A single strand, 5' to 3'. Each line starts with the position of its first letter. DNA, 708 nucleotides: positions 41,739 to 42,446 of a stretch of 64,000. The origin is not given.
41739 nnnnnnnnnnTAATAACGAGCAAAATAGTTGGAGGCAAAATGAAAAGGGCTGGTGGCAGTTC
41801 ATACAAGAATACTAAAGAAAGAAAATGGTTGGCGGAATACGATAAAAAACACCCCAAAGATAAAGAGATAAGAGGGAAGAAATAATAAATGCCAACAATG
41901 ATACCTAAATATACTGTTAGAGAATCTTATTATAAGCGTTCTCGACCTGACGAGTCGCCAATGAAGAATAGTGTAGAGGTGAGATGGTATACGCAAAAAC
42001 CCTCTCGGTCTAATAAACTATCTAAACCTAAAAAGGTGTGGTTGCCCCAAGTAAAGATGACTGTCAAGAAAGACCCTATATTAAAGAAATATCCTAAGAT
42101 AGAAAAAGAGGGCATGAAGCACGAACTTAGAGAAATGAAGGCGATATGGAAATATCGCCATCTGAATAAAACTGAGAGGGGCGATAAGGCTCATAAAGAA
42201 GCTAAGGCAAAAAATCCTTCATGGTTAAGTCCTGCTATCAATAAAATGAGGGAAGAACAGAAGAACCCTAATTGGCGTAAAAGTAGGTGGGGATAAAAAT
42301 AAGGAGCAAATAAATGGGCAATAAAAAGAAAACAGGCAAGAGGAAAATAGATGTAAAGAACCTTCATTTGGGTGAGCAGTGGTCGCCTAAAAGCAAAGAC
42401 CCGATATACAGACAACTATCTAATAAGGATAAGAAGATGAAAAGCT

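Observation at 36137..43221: Two clusters of at least 15 tiny, extremely Lys/Arg-rich proteins with near-consensus Shine-Dalgarno sites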

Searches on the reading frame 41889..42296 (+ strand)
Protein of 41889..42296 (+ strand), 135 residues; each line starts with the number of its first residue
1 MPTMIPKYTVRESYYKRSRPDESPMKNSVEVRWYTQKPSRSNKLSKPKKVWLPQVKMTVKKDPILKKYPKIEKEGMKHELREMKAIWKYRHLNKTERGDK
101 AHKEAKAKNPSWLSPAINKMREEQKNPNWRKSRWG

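Call 10: search_protein_families(library=pfam, max_evalue=0.1, proteins=[window:41889-42296:+])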
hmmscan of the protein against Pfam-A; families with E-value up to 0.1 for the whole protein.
window:41889-42296:+ (135 aa): 0 families

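Call 14: find_encoding_contigs(protein=window:41889-42296:+, flank=10000, max_places=6)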
Protein window:41889-42296:+ (135 aa): 1 contig read that carries it; 1 place shown.
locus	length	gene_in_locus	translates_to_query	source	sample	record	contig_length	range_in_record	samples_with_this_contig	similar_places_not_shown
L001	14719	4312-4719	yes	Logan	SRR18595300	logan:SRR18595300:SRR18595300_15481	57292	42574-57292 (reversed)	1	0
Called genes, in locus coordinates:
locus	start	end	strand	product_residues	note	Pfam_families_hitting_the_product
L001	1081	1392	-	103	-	-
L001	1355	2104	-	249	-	-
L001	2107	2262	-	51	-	-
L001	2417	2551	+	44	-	-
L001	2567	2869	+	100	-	-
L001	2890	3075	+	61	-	-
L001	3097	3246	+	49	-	-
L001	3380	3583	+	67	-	-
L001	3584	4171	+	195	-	PF13392:HNH_3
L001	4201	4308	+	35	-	-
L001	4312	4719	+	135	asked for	-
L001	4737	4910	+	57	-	-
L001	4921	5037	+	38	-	-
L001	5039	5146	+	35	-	-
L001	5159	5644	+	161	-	-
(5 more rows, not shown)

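Call 16: find_related_loci(query=window:41889-42296:+, collection=viral_contigs, flank=10000)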
Query window:41889-42296:+ (135 aa) in viral_contigs; peptide patterns used: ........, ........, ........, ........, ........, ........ (x = any residue, [..] = any of these).
4 stretches matched a pattern, but none encodes a relative of the query by tblastn (E <= 1e-3).

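Call 17: find_homologous_proteins(query=window:41889-42296:+, max_evalue=0.01)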
Query window:41889-42296:+ (135 aa): 2 proteins with E <= 0.01 among 5 candidates.
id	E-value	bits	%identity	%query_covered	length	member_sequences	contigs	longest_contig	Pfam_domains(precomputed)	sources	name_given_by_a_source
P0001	9.2e-80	283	100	98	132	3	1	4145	-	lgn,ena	-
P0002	5.8e-15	74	43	87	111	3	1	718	-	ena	-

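Call 18: find_encoding_contigs(protein=P0002, flank=10000)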
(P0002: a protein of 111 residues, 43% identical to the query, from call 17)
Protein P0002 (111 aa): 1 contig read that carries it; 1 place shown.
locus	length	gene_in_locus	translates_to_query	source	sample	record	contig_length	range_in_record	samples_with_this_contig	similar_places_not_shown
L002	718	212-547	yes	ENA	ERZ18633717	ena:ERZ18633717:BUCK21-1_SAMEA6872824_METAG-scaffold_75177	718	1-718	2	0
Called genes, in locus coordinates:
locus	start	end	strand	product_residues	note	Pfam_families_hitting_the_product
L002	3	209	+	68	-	?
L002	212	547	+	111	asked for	-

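Call 19: find_encoding_contigs(protein=P0001, flank=10000)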
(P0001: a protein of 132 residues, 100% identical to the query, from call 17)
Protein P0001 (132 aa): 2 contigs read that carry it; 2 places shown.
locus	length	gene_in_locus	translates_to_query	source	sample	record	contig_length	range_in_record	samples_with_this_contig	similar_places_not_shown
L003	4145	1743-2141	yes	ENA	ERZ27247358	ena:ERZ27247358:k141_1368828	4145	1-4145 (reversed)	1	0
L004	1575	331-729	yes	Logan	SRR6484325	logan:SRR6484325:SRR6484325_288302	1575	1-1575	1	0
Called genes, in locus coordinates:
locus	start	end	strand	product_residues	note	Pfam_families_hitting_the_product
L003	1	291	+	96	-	?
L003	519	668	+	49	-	-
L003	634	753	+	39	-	-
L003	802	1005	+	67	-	-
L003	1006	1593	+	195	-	PF13392:HNH_3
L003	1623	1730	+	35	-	-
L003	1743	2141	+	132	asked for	-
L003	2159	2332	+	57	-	-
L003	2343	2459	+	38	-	-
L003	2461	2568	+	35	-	-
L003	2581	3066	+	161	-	-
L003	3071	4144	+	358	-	?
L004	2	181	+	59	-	?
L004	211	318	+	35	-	-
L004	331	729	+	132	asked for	-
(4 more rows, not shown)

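Call 26: find_related_loci(query=A1, collection=metagenome_contigs, flank=10000)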
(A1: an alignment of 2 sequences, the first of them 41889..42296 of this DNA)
Query A1 (135 aa) in metagenome_contigs; peptide patterns used: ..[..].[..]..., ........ (x = any residue, [..] = any of these).
385 stretches matched a pattern; 1 encode a relative of the query (tblastn E <= 1e-3); 1 distinct loci.
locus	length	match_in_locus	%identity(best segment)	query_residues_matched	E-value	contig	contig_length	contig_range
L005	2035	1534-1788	37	1-103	5e-9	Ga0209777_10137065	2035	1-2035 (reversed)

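Call 32: find_homologous_proteins(query=A2, max_evalue=0.01)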
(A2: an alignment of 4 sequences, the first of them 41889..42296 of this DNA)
Query A2 (4 sequences) (135 aa, profile of the alignment): 58 proteins with E <= 0.01 among 891 candidates.
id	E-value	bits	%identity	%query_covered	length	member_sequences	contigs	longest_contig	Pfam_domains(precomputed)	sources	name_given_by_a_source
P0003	6.9e-41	157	37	76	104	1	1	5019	-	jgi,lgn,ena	-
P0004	1.6e-38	149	30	76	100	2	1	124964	-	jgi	jgi:hypothetical protein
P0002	5.7e-36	141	43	87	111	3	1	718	-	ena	-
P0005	9.2e-34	134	31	78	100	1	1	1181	-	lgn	-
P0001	1.8e-32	130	100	98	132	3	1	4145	-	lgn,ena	-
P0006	4.3e-31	125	41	87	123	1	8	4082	-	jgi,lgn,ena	-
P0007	4.8e-31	125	42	87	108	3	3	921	-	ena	-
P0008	4.8e-30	122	43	87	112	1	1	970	-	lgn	-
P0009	5.9e-30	122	44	85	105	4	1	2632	-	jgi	jgi:hypothetical protein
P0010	1.2e-29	121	45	87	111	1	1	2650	-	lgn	-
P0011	1.2e-28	118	38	62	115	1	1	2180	-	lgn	-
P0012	1.3e-28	117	45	87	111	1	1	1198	-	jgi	jgi:hypothetical protein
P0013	6.3e-28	115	41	88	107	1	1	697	-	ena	-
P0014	7.0e-28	115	42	85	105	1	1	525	-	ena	-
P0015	9.1e-27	112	40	77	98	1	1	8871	-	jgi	jgi:hypothetical protein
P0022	2.0e-25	107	35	65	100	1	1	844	-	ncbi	-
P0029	2.3e-24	104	34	65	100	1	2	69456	-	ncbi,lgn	-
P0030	3.2e-24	103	41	56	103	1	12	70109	-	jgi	jgi:ABC-type arginine transport system ATPase subunit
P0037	3.5e-22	97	34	69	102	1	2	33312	-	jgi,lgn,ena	-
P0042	5.0e-21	93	40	56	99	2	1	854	-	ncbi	-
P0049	3.1e-16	78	39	90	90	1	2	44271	-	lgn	-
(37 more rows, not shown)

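Call 33: find_encoding_contigs(protein=P0004, flank=10000, max_places=2)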
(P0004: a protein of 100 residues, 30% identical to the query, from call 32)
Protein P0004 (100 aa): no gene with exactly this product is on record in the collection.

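Call 34: find_encoding_contigs(protein=P0029, flank=10000, max_places=2)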
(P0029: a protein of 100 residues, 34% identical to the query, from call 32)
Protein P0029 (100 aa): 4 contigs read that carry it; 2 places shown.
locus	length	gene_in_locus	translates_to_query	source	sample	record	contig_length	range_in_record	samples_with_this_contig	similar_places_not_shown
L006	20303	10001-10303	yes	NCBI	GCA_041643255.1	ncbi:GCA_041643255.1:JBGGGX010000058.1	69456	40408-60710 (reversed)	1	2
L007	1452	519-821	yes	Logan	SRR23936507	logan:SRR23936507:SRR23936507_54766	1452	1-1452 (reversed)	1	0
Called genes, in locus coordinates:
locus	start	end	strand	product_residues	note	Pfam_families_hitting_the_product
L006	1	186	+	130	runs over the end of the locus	-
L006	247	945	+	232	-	-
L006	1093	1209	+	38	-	-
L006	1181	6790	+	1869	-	-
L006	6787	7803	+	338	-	-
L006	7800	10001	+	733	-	-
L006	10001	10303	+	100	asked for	-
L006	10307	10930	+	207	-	-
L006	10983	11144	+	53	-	-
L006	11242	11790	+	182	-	-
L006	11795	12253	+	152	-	-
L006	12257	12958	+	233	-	-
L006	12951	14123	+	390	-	-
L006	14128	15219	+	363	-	-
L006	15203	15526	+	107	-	-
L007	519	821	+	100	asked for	-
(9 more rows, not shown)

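Call 35: find_encoding_contigs(protein=P0030, flank=10000, max_places=2)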
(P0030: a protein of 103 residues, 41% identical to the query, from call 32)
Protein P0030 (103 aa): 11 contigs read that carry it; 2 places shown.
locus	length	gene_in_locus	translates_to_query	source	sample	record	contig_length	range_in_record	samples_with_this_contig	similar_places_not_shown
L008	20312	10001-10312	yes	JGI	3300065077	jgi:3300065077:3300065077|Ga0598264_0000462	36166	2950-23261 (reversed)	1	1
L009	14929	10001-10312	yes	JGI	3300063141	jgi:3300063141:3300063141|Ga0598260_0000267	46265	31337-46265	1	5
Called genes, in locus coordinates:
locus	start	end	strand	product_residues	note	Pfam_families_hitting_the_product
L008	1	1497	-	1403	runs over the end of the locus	-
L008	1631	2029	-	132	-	-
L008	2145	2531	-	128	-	-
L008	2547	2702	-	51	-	-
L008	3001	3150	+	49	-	-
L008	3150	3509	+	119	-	-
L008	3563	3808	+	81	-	-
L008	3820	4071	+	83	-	-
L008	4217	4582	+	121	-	-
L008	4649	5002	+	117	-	-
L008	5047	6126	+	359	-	-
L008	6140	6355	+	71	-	-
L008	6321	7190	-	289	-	PF12760:Zn_ribbon_IS1595 (weak), PF12762:DDE_Tnp_IS1595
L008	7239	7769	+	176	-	-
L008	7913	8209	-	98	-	-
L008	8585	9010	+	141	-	PF09643:YopX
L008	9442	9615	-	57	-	-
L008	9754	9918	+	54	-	-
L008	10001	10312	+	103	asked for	-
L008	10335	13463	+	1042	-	-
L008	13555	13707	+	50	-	PF21983:NikA-like (weak)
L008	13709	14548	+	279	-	-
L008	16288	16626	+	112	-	-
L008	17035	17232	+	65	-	-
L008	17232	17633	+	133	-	-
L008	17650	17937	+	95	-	-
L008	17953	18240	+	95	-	-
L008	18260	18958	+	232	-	-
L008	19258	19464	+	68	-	-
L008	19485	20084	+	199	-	-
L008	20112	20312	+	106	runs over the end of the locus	-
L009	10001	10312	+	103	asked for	-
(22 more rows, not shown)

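Call 36: find_encoding_contigs(protein=P0003, flank=10000, max_places=3)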
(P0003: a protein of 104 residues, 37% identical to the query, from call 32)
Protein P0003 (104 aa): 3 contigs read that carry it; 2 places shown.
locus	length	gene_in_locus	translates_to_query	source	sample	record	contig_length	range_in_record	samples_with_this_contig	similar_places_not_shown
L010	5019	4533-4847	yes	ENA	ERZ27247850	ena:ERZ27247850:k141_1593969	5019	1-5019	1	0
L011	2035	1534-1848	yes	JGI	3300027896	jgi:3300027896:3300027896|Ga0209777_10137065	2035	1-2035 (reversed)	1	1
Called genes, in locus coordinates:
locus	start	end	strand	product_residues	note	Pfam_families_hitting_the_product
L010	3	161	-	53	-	?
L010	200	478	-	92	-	-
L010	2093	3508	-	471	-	PF02796:HTH_7 (faint), PF04545:Sigma70_r4 (faint), PF08279:HTH_11 (faint), PF13518:HTH_28 (faint)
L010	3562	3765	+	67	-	PF12844:HTH_19 (weak), PF01381:HTH_3 (weak)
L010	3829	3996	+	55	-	-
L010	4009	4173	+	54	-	-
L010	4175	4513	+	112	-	-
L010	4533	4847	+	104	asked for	-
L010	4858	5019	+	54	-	?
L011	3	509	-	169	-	?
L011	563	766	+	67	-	PF12844:HTH_19 (weak), PF01381:HTH_3 (weak)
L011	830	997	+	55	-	-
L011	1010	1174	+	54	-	-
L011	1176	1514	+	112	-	-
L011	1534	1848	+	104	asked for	-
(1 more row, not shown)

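Call 37: find_encoding_contigs(protein=P0015, flank=10000, max_places=3)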
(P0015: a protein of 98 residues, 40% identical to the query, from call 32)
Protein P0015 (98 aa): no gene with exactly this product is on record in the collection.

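Call 38: find_encoding_contigs(protein=P0006, flank=10000, max_places=4)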
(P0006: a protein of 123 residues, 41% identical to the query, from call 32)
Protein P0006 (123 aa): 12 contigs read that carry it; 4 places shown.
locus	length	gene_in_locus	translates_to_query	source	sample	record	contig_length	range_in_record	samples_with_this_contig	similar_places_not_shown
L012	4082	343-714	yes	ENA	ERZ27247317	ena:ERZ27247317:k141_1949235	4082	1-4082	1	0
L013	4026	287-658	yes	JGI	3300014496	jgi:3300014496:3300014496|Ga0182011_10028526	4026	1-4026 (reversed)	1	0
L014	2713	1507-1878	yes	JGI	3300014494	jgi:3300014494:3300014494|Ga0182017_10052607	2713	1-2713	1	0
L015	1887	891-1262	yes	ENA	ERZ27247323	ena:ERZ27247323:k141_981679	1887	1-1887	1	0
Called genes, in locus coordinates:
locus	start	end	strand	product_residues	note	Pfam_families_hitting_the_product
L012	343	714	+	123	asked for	-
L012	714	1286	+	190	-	-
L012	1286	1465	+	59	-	-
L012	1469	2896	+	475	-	-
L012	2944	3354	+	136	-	PF04138:GtrA_DPMS_TM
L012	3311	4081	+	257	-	?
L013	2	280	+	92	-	?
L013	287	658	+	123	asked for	-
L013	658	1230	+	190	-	-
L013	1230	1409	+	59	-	-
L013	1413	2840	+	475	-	-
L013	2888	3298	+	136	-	PF04138:GtrA_DPMS_TM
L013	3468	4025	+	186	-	?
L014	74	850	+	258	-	-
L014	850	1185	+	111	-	-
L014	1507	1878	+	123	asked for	-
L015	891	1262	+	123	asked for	-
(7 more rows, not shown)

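Call 43: find_related_loci(query=A2, collection=genome_contigs, flank=10000)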
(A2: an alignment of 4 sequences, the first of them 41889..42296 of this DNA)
Query A2 (135 aa) in genome_contigs; peptide patterns used: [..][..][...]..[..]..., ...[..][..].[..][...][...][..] (x = any residue, [..] = any of these).
132 stretches matched a pattern, but none encodes a relative of the query by tblastn (E <= 1e-3).

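Call 51: find_related_loci(query=A6, collection=genome_contigs, flank=10000)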
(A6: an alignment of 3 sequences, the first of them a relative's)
Query A6 (100 aa) in genome_contigs; peptide patterns used: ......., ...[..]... (x = any residue, [..] = any of these).
92 stretches matched a pattern, but none encodes a relative of the query by tblastn (E <= 1e-3).

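Call 54: find_encoding_contigs(protein=P0037, flank=10000, max_places=1)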
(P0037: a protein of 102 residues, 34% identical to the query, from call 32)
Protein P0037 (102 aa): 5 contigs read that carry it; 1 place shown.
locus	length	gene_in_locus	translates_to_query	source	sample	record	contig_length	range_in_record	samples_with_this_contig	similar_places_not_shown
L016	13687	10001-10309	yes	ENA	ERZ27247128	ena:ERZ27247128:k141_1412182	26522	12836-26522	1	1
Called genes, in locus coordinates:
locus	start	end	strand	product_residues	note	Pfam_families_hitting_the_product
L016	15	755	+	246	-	PF13489:Methyltransf_23 (weak), PF08241:Methyltransf_11, PF08242:Methyltransf_12 (faint), PF13649:Methyltransf_25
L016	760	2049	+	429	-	PF02350:Epimerase_2 (weak), PF04464:Glyphos_transf (weak)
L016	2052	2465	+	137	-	-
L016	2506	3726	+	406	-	PF13439:Glyco_transf_4, PF13579:Glyco_trans_4_4 (weak), PF00534:Glycos_transf_1, PF13692:Glyco_trans_1_4, PF13524:Glyco_trans_1_2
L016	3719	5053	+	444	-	PF02310:B12-binding, PF04055:Radical_SAM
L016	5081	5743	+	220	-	PF01555:N6_N4_Mtase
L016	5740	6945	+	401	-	PF05159:Capsule_synth (weak)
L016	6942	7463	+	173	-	PF05063:MT-A70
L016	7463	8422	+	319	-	PF01073:3Beta_HSD, PF01370:Epimerase, PF02719:Polysacc_synt_2, PF04321:RmlD_sub_bind, PF05368:NmrA (weak), PF07993:NAD_binding_4 (faint), PF13460:NAD_binding_10, PF16363:GDP_Man_Dehyd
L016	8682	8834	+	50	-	-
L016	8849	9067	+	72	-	PF18905:DUF5661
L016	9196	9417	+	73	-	-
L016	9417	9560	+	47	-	-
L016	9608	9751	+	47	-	-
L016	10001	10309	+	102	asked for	-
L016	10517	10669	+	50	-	-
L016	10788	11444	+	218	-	-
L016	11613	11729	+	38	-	-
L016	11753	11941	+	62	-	-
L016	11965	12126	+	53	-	-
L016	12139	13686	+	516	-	?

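Call 55: find_encoding_contigs(protein=P0049, flank=10000, max_places=1)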
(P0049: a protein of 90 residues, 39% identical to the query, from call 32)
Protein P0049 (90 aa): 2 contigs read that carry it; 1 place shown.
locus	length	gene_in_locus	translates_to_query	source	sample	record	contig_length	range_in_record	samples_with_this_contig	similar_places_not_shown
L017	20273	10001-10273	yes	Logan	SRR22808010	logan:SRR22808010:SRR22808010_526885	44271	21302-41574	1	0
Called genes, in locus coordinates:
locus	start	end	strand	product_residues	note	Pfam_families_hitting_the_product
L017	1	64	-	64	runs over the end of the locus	-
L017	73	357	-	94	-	-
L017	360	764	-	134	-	PF01381:HTH_3, PF13560:HTH_31 (weak)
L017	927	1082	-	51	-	-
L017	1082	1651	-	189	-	-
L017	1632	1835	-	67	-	-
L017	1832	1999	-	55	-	-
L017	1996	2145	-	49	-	-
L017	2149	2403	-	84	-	-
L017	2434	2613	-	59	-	-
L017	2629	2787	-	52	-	-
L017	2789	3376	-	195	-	-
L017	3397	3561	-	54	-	-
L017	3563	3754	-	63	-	-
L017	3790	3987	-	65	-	-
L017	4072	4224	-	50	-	-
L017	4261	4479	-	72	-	-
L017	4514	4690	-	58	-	-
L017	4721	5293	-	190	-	-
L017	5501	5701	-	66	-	-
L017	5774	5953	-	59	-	-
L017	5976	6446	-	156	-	-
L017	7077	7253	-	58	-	-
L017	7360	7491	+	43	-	-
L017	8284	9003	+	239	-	-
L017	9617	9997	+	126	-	-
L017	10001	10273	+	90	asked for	-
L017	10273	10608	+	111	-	-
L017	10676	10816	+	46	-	-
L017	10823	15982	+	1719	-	-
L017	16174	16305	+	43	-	-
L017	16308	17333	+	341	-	-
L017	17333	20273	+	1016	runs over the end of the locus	-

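Call 57: search_protein_families(library=phrogs, max_evalue=0.001, proteins=[window:41889-42296:+])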
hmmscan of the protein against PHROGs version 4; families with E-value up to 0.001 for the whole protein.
window:41889-42296:+ (135 aa): 0 families

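Call 74: search_protein_families(library=pfam, max_evalue=0.1, proteins=[L016:10316-10516:+, L016:10788-11444:+, L008:2547-2702:-, L017:16174-16305:+, L008:2145-2531:-, L017:10273-10608:+, L010:4009-4173:+, L010:4175-4513:+, L017:9617-9997:+, L008:1631-2029:-])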
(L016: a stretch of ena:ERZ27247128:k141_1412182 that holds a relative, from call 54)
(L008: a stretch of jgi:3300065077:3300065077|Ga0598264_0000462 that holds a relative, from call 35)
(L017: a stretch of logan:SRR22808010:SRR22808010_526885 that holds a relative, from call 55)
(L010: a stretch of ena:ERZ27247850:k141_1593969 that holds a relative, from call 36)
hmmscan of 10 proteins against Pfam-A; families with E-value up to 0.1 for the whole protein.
L016:10316-10516:+ (66 aa): 1 family
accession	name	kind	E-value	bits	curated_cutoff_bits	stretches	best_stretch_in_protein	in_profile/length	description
PF20223.3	DUF6582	-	1.9e-06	28.5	27.3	1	9-44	17-52/83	Family of unknown function (DUF6582)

L016:10788-11444:+ (218 aa): 1 family
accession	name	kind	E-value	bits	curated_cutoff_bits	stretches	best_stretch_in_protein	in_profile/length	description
PF12745.12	HGTP_anticodon2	-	0.072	13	24.4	1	102-200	85-170/261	Anticodon binding domain of tRNAs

L008:2547-2702:- (51 aa): 1 family
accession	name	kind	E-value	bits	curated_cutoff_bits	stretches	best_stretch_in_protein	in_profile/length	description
PF09954.14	DUF2188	-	0.043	14.4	22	1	7-33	5-30/62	Uncharacterized protein conserved in bacteria (DUF2188)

L017:16174-16305:+ (43 aa): 0 families

L008:2145-2531:- (128 aa): 1 family
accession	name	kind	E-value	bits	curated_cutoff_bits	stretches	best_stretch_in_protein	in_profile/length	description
PF04253.20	TFR_dimer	-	0.044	14.2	27.1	1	11-72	65-110/121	Transferrin receptor-like dimerisation domain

L017:10273-10608:+ (111 aa): 0 families

L010:4009-4173:+ (54 aa): 0 families

L010:4175-4513:+ (112 aa): 0 families

L017:9617-9997:+ (126 aa): 0 families

L008:1631-2029:- (132 aa): 0 families

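Call 99: list_cluster_members(proteins=[P0029, P0022, P0042, P0004, P0030])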
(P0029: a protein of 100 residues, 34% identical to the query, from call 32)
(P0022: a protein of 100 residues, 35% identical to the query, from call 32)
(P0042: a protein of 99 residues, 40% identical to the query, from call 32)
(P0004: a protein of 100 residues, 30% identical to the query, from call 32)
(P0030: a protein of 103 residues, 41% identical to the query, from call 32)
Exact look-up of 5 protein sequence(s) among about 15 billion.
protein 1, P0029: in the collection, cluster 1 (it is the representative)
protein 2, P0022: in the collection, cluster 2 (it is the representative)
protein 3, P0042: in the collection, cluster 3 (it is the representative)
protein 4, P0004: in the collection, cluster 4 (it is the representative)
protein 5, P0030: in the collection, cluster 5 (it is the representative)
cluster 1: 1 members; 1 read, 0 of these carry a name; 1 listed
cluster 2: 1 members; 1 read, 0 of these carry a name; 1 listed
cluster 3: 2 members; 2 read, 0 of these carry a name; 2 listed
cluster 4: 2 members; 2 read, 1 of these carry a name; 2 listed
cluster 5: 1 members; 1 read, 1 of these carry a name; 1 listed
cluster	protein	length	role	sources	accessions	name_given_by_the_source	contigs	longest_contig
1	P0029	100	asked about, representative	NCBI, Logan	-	-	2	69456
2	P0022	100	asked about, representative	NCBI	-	-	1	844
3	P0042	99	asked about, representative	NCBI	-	-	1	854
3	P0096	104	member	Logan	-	-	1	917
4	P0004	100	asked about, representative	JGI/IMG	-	hypothetical protein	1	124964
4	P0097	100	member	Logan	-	-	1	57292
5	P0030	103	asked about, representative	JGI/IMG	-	ABC-type arginine transport system ATPase subunit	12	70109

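Call 110: search_protein_families(library=ncbifam, max_evalue=0.1, proteins=[window:41889-42296:+])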
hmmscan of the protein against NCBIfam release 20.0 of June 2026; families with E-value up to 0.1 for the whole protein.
window:41889-42296:+ (135 aa): 0 families

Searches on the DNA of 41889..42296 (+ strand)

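Call 92: search_rna_families(sources=[L008, L016, L017], threshold=evalue, max_evalue=0.01)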
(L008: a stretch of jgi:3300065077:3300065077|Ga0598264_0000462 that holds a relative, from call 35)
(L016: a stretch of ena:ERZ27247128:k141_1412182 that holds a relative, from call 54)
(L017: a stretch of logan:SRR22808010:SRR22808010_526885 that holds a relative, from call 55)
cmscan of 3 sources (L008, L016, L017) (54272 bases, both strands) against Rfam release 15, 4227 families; matches with E-value up to 0.01: 2.
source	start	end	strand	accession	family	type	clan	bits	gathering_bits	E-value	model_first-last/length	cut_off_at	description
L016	10680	10751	+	RF00005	tRNA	Gene; tRNA;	CL00001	58.9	29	3e-10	1-71/71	no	tRNA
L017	7918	8127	+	RF00028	Intron_gpI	Intron;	-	27.4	50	0.0049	1-253/253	no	Group I catalytic intron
